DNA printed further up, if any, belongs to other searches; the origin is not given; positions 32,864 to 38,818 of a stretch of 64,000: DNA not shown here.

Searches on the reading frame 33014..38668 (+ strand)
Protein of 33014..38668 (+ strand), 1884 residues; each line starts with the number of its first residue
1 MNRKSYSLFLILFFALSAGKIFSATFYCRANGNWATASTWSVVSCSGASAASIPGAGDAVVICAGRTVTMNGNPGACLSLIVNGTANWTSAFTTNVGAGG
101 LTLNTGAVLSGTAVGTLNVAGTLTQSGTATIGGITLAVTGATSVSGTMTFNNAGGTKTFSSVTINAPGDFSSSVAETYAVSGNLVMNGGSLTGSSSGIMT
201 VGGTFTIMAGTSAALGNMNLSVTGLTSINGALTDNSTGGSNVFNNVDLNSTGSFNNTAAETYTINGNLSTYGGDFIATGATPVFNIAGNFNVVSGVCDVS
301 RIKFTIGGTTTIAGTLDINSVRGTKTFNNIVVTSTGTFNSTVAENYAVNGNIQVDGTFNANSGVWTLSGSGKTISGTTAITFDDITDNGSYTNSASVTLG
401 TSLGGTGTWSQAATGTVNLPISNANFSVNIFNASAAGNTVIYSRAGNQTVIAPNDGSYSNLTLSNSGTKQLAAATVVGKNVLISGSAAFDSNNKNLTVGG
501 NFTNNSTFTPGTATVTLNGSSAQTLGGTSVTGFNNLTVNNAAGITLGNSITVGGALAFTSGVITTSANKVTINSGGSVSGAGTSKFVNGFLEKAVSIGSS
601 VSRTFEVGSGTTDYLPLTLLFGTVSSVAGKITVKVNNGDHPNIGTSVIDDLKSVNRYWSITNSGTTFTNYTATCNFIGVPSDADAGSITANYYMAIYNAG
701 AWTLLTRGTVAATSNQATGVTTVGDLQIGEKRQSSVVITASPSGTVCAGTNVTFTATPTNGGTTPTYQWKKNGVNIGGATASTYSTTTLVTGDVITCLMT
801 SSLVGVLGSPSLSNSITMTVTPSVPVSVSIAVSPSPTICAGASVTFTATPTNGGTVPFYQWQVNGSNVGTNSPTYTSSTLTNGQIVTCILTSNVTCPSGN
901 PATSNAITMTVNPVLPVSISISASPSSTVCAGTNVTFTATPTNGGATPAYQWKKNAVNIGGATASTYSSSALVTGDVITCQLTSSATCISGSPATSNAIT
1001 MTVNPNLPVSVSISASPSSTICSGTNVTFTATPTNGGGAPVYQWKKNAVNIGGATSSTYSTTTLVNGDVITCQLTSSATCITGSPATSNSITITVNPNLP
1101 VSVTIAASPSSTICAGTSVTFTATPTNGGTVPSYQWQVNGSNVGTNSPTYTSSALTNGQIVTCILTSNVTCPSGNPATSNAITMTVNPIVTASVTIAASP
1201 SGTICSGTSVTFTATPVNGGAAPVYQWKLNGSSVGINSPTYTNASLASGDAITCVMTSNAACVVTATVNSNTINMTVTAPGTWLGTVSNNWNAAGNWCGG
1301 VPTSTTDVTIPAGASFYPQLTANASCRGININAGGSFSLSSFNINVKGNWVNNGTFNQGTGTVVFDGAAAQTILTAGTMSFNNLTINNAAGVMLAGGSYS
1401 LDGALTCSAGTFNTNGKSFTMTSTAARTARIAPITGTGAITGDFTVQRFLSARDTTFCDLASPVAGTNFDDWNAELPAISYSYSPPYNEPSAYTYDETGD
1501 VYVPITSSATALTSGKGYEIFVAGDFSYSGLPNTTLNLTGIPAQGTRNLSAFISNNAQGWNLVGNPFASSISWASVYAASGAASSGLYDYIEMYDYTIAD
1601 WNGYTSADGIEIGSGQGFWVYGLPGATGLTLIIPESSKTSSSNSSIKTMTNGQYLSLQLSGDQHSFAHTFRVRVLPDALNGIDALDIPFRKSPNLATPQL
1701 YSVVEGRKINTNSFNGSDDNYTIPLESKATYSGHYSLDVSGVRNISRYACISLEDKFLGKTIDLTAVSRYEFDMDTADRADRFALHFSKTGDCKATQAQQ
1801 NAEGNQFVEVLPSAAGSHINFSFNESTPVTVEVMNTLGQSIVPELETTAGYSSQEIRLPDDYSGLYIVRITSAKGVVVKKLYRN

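Call 3: search_protein_families(library=ncbifam, proteins=[window:33014-38668:+], max_evalue=1)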
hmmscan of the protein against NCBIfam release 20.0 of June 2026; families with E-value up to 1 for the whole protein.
window:33014-38668:+ (1884 aa): 4 families
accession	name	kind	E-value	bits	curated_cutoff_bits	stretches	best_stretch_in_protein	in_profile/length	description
TIGR04183.1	Por_Secre_tail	domain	5.7e-09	35.8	23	1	1812-1881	5-69/72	T9SS type A sorting domain-containing protein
NF002046.0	PRK00872.1-2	equivalog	6e-05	23.2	184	0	1020-1056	46-82/95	hypothetical protein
NF040485.1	ZirU_fam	subfamily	0.00042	20.5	100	3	933-1041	42-148/210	ZirU family protein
TIGR03900.1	prc_long_Delta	hypoth_equivalog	0.0028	15.7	660.95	0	1094-1136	549-592/973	MXAN_5808 family serine peptidase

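Call 4: search_protein_families(library=pfam, proteins=[window:33014-38668:+], max_evalue=1)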
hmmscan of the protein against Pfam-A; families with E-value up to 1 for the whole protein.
window:33014-38668:+ (1884 aa): 11 families
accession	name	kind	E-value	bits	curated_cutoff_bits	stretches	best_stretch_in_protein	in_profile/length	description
PF13927.12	Ig_3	-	2.1e-14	54.2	30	5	737-781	3-47/78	Immunoglobulin domain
PF16820.11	PKD_3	-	4.6e-06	26.8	26.3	0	1112-1159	14-59/68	PKD-like domain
PF10162.14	G8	-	7.6e-06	26.3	22.9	2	1297-1403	2-113/124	G8 domain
PF18962.6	Por_Secre_tail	-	1.5e-05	25.6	27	1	1819-1881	12-73/75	Secretion system C-terminal sorting domain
PF23810.1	DUF7182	-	0.00052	20.4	27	0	1084-1124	18-57/62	Family of unknown function (DUF7182)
PF13861.12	FLgD_tudor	-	0.00088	19.9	26.9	1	470-627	3-34/58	FlgD Tudor-like domain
PF19081.6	Ig_7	-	0.0027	18.4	27.3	2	831-913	7-84/84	Ig-like domain CHU_C associated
PF18911.6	PKD_4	-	0.031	14.8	27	0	1105-1139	6-42/85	PKD domain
PF22212.1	CPV_RdRP_pol_dom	-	0.1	11.6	27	0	1152-1199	270-317/369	CPV, RNA-directed RNA polymerase, central polymerase domain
PF13954.11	PapC_N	-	0.13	12.7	27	1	1208-1305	45-139/146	PapC N-terminal domain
PF12593.13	McyA_C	-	0.31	11.1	25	0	849-863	19-33/43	Microcystin synthetase C terminal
